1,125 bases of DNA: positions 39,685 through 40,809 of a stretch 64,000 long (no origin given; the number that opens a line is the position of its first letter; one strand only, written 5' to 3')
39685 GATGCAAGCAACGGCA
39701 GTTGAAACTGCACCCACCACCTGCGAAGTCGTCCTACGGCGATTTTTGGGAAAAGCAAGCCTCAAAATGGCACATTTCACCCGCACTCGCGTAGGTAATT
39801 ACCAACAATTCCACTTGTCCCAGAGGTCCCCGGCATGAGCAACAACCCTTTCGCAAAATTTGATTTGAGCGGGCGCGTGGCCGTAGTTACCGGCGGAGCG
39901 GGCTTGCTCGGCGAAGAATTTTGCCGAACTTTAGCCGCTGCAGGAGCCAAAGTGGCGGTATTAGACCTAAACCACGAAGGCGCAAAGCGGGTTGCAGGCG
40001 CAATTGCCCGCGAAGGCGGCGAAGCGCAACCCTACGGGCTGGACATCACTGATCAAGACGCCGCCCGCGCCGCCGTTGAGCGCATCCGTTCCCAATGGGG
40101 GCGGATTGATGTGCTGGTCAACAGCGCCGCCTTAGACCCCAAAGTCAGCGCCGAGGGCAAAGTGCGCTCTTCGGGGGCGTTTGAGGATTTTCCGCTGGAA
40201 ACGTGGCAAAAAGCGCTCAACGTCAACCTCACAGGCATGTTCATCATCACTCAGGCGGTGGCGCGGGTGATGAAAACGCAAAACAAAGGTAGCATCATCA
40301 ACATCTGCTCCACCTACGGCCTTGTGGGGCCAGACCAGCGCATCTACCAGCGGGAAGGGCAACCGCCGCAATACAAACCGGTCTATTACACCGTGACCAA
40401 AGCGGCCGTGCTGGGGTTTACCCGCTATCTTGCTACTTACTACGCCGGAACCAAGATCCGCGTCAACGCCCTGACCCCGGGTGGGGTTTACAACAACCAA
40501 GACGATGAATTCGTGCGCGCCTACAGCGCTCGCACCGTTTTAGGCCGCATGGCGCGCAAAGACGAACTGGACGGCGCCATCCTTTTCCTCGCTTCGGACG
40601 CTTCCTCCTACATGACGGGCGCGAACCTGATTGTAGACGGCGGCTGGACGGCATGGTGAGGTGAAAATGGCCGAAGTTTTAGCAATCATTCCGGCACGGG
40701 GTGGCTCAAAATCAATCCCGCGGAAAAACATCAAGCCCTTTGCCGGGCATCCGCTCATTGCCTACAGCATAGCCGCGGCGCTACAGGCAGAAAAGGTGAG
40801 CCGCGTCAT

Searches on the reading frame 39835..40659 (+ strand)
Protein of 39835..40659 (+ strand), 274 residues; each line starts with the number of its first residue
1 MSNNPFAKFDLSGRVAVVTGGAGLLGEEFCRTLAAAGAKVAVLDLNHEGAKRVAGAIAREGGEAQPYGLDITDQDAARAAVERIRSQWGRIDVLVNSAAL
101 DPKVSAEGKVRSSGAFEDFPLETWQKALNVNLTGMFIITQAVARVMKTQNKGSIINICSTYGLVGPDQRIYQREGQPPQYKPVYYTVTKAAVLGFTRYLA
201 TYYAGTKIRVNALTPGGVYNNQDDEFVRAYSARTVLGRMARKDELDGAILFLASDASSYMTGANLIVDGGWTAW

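Call 43: find_encoding_contigs(protein=window:39835-40659:+, flank=3000, max_places=10)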
Protein window:39835-40659:+ (274 aa): 3 contigs read that carry it; 2 places shown.
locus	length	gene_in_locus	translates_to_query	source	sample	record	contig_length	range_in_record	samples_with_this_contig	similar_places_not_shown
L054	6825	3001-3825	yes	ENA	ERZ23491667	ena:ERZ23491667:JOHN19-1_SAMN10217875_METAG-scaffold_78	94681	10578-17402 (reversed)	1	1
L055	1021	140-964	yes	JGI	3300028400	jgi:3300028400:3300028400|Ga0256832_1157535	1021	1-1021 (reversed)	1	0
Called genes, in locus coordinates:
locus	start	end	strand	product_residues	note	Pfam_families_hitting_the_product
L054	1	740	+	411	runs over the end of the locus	PF20706:GT4-conflict (weak), PF00534:Glycos_transf_1, PF13692:Glyco_trans_1_4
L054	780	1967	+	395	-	PF14306:PUA_2, PF01747:ATP-sulfurylase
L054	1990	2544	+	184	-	PF01583:APS_kinase, PF03308:MeaB (weak), PF10609:ParA (weak), PF01656:CbiA (weak), PF13238:AAA_18 (faint), PF13614:AAA_31 (weak), PF13671:AAA_33 (weak)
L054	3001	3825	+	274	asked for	PF00106:adh_short, PF01370:Epimerase (weak), PF08659:KR, PF13561:adh_short_C2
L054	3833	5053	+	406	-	PF02348:CTP_transf_3, PF00702:Hydrolase (weak), PF08282:Hydrolase_3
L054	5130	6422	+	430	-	PF03952:Enolase_N, PF00113:Enolase_C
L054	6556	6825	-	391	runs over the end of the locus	-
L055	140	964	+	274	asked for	PF00106:adh_short, PF01370:Epimerase (weak), PF08659:KR, PF13561:adh_short_C2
